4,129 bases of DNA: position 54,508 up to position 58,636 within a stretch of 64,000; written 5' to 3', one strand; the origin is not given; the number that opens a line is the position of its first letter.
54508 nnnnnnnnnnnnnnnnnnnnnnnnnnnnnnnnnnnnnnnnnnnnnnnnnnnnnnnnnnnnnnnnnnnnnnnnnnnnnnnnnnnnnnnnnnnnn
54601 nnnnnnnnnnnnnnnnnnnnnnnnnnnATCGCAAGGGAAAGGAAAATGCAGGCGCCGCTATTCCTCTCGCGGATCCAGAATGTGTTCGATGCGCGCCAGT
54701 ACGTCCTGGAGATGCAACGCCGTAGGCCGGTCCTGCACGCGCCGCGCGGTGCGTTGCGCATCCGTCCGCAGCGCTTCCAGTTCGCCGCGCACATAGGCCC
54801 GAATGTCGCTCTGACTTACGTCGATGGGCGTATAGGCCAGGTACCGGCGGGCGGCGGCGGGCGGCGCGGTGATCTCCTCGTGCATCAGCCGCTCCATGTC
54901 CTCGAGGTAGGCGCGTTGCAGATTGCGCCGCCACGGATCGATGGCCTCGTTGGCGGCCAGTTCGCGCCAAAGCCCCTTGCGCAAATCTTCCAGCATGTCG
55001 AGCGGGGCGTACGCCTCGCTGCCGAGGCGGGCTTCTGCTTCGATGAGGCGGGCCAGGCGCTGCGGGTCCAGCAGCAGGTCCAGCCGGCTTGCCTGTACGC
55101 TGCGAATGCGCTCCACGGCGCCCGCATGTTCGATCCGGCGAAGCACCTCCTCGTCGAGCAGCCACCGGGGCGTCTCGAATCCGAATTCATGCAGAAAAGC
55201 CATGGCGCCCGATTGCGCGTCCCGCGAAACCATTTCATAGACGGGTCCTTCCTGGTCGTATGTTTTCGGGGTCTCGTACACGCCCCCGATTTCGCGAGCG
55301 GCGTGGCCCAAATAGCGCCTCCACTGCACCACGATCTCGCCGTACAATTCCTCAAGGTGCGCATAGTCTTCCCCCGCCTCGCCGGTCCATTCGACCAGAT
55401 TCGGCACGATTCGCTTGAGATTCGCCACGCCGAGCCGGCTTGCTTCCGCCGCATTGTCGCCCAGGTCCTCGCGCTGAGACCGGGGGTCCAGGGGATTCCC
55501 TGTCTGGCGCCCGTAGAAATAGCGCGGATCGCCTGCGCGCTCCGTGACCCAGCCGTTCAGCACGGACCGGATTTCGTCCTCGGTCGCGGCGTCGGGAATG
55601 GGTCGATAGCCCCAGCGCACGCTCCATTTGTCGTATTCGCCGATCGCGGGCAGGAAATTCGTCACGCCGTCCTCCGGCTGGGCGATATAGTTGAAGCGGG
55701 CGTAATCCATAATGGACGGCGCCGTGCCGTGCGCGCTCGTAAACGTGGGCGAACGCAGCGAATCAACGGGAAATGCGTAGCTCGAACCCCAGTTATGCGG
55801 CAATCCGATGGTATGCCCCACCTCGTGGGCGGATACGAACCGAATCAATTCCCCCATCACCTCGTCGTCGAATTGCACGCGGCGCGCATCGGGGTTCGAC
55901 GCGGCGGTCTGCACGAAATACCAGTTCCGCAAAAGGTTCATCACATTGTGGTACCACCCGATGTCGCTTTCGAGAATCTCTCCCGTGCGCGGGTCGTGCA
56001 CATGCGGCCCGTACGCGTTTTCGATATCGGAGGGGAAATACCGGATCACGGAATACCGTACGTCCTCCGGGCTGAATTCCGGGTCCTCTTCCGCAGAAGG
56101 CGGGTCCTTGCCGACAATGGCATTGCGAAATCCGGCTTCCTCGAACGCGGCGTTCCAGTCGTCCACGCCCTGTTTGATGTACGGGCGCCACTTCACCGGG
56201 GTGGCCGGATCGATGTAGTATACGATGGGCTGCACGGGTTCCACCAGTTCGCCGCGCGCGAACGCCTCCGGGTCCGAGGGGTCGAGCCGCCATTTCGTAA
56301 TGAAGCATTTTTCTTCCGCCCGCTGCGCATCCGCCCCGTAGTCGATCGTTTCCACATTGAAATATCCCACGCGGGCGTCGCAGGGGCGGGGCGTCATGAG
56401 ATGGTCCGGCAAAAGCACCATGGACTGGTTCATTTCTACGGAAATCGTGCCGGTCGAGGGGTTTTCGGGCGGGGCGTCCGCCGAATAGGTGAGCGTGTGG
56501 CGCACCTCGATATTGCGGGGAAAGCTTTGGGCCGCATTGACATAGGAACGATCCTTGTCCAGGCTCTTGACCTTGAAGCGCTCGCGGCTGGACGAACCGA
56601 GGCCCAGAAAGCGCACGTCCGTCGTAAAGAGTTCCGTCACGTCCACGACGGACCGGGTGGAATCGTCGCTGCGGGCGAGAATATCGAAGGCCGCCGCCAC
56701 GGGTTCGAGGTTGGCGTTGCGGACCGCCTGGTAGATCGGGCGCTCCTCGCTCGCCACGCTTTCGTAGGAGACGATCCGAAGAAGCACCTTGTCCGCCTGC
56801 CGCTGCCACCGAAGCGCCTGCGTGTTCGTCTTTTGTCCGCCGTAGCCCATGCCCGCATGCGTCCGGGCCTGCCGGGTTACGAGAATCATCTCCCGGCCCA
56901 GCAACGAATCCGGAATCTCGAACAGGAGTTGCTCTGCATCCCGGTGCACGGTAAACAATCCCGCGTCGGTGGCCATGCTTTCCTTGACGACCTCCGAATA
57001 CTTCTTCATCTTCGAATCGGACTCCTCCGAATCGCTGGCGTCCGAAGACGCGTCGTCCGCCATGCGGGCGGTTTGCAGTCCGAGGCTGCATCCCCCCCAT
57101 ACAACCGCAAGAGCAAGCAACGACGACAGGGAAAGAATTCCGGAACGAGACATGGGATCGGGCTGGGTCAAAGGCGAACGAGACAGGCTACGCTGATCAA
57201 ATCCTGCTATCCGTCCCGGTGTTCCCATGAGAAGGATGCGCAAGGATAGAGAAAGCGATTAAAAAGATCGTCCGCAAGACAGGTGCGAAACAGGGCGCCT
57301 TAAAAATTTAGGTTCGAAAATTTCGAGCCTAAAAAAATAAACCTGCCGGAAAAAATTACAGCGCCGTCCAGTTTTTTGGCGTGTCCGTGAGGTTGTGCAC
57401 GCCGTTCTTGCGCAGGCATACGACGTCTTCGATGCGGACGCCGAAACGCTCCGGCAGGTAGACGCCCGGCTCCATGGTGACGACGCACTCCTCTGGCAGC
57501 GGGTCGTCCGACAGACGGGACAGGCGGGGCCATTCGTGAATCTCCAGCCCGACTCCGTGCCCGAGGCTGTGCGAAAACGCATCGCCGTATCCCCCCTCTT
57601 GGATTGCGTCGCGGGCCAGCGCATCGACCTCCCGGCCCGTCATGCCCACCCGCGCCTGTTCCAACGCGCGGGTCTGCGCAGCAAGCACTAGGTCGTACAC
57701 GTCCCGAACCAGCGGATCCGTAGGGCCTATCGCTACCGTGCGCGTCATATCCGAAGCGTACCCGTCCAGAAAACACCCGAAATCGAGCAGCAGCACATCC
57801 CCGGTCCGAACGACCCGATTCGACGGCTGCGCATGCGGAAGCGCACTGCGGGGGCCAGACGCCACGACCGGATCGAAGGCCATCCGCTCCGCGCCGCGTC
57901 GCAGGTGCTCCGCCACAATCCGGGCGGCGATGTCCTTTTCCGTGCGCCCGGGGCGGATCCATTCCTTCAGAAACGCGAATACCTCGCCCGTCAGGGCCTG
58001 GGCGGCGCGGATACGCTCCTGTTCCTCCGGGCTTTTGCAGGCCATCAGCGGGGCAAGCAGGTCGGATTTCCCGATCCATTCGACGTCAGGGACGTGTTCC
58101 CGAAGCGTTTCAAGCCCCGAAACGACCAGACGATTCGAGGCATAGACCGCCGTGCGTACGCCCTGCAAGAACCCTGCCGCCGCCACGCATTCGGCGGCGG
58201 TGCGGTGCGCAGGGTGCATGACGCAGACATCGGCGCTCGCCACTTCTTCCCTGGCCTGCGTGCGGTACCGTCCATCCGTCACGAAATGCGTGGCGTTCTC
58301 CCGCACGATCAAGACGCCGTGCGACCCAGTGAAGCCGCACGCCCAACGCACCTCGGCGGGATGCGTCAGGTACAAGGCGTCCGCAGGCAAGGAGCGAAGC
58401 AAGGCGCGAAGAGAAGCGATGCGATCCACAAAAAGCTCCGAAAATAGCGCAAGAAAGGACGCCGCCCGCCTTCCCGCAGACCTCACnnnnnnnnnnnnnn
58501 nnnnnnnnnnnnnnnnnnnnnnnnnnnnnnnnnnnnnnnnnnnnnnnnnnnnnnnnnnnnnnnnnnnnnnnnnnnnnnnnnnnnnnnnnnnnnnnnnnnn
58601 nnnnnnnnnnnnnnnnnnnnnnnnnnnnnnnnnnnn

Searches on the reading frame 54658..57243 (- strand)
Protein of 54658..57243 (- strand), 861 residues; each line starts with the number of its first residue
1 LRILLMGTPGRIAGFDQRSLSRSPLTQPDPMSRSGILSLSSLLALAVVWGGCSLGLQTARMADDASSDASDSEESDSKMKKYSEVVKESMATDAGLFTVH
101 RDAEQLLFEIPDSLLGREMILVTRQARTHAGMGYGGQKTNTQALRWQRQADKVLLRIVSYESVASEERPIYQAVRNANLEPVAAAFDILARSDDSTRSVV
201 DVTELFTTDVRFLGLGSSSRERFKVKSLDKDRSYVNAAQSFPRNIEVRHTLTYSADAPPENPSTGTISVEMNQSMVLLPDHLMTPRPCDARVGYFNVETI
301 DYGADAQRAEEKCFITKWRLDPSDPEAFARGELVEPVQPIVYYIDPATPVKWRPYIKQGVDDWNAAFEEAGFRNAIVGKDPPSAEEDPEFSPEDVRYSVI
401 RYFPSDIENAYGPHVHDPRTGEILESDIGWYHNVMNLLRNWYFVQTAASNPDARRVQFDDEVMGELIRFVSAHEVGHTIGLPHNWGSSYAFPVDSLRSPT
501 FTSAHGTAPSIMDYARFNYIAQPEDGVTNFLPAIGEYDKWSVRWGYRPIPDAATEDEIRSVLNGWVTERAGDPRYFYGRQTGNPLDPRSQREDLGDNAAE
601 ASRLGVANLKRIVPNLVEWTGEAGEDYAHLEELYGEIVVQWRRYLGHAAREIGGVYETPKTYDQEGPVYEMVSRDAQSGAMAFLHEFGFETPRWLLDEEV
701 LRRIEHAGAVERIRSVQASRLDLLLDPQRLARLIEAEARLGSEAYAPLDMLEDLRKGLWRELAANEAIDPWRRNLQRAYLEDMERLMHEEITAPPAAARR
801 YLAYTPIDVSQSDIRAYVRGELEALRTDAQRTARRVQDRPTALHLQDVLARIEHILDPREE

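Call 23: search_protein_families(library=pfam, proteins=[window:54658-57243:-])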
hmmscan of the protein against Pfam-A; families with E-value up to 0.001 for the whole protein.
window:54658-57243:- (861 aa): 3 families
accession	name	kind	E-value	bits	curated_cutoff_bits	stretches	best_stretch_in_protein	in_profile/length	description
PF16313.11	DUF4953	-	3.2e-116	388.4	24.2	1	457-763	3-314/316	Met-zincin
PF17148.9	DUF5117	-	2.4e-59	200.8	27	1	136-323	1-189/189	Domain of unknown function (DUF5117)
PF17162.9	DUF5118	-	3.3e-16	59.2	27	1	80-128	2-50/50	Domain of unknown function (DUF5118)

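Call 24: find_related_loci(query=window:54658-57243:-, collection=genome_contigs, flank=10000)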
Query window:54658-57243:- (861 aa) in genome_contigs; peptide patterns used: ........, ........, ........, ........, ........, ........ (x = any residue, [..] = any of these).
600 stretches matched a pattern (row limit reached: there are more); 587 encode a relative of the query (tblastn E <= 1e-3); the best 80 are kept; 80 distinct loci.
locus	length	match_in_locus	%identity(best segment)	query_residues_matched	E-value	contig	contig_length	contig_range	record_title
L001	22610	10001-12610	87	5-861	0e+0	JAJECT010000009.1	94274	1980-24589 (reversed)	MAG: Rhodothermales bacterium isolate jk18xAbins.31 k141_1601232, whole genome shotgun sequence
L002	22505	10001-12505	85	29-861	0e+0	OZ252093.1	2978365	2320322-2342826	MAG: Rhodothermales bacterium isolate 6d7e3f05-e9b0-42b1-9b57-d28f79994439 genome assembly, chromosome: 1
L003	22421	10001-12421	62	37-857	0e+0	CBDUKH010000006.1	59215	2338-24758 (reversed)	MAG TPA_asm: uncultured Rhodothermales bacterium isolate SRR22808126_binner12_Refined_119 genome assembly, contig: ERZ25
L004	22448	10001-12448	61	42-857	0e+0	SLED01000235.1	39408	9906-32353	MAG: Salinibacteraceae bacterium isolate CSSed162cmB_571 CSSed16-2cmB-1126, whole genome shotgun sequence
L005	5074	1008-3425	63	52-858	0e+0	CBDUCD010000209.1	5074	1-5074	MAG TPA_asm: uncultured Rhodothermales bacterium isolate ERR2431955_metabat2_95 genome assembly, contig: ERZ23878311.159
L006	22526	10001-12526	61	13-857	0e+0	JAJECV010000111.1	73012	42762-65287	MAG: Rhodothermales bacterium isolate jk18xAbins.42 k141_608553, whole genome shotgun sequence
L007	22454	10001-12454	62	33-857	0e+0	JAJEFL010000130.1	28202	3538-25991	MAG: Rhodothermales bacterium isolate p16x43bins.4 k141_384275, whole genome shotgun sequence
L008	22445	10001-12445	62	39-857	0e+0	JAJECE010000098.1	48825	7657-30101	MAG: Rhodothermales bacterium isolate jk18x9bins.87 k141_525010, whole genome shotgun sequence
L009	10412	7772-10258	62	36-860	0e+0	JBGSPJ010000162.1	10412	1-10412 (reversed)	MAG: Rhodothermales bacterium isolate JTS-AC300 k141_3470890, whole genome shotgun sequence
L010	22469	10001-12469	62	37-860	0e+0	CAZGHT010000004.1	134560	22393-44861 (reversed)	MAG TPA_asm: uncultured Rhodothermaceae bacterium isolate SRP128890_co1_174 genome assembly, contig: NODE_150_length_134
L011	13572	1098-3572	60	30-857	0e+0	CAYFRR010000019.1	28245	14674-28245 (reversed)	MAG TPA_asm: uncultured Rhodothermales bacterium isolate ERP107533_co1_148 genome assembly, contig: NODE_857_length_2824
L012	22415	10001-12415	61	37-848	0e+0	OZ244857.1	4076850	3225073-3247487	MAG: Rhodothermales bacterium isolate e2e955bd-55ea-4ae9-ac84-c634e8e550e8 genome assembly, chromosome: 1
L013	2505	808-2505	88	31-594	0e+0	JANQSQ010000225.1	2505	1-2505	MAG: Rhodothermales bacterium isolate IP30a_bin.15 k99_400667, whole genome shotgun sequence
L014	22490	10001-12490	59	30-858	0e+0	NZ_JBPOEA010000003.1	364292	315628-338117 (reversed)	Fodinibius sp. SL11 SL11_contig_3, whole genome shotgun sequence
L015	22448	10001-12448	62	34-857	0e+0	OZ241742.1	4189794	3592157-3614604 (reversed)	MAG: Rhodothermales bacterium isolate 6e813d85-8f61-4035-a4a2-b9e8d494f84d genome assembly, chromosome: 1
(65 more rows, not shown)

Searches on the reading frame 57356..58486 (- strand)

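Call 23: search_protein_families(library=pfam, proteins=[window:57356-58486:-])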
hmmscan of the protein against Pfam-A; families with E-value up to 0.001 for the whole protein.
window:57356-58486:- (376 aa): 2 families
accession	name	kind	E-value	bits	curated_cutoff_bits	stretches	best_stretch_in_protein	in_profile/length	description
PF00557.29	Peptidase_M24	-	1.3e-66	224.8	23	1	157-358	1-206/208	Metallopeptidase family M24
PF01321.24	Creatinase_N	-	8.4e-16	59.1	22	1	22-144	1-122/128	Creatinase/Prolidase N-terminal domain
